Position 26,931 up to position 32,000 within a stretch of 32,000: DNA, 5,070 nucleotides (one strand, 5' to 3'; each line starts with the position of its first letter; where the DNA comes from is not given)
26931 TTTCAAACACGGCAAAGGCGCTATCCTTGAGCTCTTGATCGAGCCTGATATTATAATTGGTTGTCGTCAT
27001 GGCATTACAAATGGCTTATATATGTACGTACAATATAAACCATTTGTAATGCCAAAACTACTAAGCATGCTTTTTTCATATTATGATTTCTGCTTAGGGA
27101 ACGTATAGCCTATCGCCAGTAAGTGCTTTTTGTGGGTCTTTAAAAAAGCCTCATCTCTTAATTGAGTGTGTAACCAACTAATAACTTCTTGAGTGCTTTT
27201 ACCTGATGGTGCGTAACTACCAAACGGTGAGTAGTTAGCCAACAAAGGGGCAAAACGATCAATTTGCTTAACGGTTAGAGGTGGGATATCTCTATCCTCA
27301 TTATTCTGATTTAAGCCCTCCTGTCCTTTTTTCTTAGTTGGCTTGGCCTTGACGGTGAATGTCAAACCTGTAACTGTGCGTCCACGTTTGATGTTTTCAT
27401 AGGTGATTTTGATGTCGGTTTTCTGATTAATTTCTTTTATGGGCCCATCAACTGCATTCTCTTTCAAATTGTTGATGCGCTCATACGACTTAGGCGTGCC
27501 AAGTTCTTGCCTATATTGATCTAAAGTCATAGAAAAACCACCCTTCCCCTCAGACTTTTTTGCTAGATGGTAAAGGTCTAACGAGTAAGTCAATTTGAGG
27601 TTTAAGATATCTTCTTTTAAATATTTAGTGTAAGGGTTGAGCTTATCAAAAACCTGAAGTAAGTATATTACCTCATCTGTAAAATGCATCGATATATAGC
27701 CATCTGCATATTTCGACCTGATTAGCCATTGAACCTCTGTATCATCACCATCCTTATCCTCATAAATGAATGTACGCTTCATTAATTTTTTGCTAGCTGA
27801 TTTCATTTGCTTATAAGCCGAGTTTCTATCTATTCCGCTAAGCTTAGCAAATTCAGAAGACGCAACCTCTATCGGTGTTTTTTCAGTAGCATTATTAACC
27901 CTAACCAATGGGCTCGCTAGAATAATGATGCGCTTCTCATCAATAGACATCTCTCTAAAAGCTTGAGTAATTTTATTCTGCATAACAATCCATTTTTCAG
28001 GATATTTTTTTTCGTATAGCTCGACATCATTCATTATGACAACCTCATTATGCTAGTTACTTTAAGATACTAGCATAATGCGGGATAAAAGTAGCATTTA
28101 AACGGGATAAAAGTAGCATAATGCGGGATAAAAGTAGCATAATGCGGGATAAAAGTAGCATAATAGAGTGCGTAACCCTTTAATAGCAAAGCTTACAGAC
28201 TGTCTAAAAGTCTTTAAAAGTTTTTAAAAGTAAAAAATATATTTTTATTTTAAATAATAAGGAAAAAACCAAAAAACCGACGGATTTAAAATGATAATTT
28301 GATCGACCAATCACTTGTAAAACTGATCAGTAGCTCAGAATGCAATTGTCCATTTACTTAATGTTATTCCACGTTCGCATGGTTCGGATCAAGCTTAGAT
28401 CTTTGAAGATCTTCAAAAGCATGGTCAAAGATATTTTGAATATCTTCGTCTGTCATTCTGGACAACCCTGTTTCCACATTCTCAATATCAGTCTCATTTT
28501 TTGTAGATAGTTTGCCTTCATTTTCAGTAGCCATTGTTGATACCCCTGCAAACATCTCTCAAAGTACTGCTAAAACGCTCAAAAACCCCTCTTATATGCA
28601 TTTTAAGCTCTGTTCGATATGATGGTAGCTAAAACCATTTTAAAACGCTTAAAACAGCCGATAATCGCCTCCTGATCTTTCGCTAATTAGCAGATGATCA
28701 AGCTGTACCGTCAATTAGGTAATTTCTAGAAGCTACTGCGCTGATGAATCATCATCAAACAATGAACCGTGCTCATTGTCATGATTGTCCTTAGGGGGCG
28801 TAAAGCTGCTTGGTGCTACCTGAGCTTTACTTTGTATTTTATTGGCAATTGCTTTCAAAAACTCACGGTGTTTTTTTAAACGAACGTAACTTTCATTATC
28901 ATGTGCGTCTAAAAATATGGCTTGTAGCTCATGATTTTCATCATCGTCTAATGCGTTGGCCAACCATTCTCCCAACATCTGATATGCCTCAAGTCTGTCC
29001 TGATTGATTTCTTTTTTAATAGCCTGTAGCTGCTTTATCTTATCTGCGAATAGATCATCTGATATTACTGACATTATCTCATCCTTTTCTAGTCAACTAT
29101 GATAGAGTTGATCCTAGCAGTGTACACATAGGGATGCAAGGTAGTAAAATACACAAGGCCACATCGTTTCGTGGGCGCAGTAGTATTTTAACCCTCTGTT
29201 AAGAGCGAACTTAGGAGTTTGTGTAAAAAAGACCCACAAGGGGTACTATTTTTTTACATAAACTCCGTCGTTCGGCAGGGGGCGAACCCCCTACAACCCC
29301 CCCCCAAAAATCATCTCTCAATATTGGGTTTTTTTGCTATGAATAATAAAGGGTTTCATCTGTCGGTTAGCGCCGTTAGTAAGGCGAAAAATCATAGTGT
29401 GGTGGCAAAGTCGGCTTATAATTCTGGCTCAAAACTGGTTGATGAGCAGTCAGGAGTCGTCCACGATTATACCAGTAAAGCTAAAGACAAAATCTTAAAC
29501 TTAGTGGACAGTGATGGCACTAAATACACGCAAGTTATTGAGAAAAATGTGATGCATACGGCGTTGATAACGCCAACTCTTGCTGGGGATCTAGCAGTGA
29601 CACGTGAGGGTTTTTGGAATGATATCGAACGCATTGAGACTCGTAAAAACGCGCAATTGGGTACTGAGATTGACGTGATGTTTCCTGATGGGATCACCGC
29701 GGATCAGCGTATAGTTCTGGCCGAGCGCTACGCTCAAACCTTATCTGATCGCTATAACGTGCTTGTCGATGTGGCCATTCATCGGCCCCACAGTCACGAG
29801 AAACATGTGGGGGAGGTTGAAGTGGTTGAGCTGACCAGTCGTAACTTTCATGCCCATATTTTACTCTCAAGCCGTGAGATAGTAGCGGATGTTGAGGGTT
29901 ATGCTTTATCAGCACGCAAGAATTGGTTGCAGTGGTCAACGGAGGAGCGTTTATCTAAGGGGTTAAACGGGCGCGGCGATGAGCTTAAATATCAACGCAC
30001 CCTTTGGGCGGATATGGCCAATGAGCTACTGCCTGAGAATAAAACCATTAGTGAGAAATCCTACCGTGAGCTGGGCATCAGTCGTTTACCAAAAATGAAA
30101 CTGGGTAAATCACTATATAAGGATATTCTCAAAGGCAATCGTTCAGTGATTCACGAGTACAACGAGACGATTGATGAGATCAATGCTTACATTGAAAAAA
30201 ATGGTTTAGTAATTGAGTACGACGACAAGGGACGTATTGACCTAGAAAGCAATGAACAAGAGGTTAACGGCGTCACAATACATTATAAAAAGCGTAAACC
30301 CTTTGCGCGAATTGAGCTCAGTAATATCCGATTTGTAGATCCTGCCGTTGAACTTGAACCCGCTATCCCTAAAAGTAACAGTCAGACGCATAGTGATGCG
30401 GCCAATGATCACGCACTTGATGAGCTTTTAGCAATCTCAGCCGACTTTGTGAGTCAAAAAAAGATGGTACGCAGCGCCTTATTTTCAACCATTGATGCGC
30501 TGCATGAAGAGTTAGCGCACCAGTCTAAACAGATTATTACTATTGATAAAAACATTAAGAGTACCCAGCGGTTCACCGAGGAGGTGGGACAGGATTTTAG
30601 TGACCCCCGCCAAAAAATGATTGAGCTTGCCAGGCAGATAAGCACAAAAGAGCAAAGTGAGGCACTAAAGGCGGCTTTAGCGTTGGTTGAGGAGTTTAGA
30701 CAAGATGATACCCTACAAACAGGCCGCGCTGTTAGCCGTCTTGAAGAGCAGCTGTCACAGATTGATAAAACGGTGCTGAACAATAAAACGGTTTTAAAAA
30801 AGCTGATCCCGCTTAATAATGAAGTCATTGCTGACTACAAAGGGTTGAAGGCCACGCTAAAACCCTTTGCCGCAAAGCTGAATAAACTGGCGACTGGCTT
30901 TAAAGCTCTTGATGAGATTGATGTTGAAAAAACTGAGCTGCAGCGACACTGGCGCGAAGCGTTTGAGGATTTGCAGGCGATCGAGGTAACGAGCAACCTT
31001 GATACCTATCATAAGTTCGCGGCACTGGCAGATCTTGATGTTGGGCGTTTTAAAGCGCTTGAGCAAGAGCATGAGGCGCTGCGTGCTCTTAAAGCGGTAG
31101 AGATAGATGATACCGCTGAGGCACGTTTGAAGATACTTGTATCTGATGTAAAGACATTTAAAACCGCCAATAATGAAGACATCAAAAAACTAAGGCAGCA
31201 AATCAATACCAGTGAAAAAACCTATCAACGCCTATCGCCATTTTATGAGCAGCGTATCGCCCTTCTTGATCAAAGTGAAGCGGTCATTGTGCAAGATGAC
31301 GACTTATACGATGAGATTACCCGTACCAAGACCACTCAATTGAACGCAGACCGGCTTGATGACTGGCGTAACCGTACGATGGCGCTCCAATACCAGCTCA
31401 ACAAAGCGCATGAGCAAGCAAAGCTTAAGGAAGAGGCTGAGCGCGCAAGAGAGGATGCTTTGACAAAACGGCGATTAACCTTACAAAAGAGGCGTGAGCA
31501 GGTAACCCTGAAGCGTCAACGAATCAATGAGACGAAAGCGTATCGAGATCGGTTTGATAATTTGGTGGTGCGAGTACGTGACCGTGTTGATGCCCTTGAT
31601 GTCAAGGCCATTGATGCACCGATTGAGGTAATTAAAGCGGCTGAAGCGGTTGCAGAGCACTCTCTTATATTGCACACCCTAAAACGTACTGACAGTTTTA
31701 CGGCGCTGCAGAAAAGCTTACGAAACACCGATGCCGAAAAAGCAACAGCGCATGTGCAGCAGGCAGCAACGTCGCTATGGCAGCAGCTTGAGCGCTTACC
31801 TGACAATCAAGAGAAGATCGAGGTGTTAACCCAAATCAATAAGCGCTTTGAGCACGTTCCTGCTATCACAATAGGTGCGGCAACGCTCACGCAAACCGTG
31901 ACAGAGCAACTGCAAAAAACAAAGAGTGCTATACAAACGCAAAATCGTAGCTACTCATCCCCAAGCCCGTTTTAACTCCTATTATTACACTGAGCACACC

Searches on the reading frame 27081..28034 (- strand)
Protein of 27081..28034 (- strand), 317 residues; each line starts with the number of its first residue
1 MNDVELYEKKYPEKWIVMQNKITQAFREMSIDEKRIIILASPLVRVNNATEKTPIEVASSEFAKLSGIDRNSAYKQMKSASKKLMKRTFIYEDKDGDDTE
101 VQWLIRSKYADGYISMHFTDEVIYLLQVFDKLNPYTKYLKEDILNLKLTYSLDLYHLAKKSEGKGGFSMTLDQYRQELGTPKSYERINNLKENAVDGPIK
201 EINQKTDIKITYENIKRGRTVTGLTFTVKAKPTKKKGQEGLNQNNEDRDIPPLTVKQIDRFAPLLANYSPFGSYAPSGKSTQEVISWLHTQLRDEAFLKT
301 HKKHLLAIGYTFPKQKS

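Call 93: search_protein_families(library=pfam, proteins=[window:27081-28034:-], max_evalue=0.00001)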
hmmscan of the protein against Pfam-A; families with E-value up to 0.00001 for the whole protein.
window:27081-28034:- (317 aa): 2 families
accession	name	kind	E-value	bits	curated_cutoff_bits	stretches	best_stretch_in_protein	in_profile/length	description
PF01051.27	Rep3_N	-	1e-22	81.5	22.4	1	15-159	1-141/141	Initiator Replication protein, WH1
PF21205.3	Rep3_C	-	7.6e-16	58.6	21.1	1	171-227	2-58/59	Initiator Rep protein, WH2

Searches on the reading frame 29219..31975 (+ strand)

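Call 93: search_protein_families(library=pfam, proteins=[window:29219-31975:+], max_evalue=0.00001)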
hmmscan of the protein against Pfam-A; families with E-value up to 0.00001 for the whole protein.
window:29219-31975:+ (918 aa): 1 family
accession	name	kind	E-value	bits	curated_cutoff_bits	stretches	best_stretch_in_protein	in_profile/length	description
PF03389.21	MobA_MobL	-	1.8e-32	113.4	26.7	1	60-298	2-217/224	MobA/MobL family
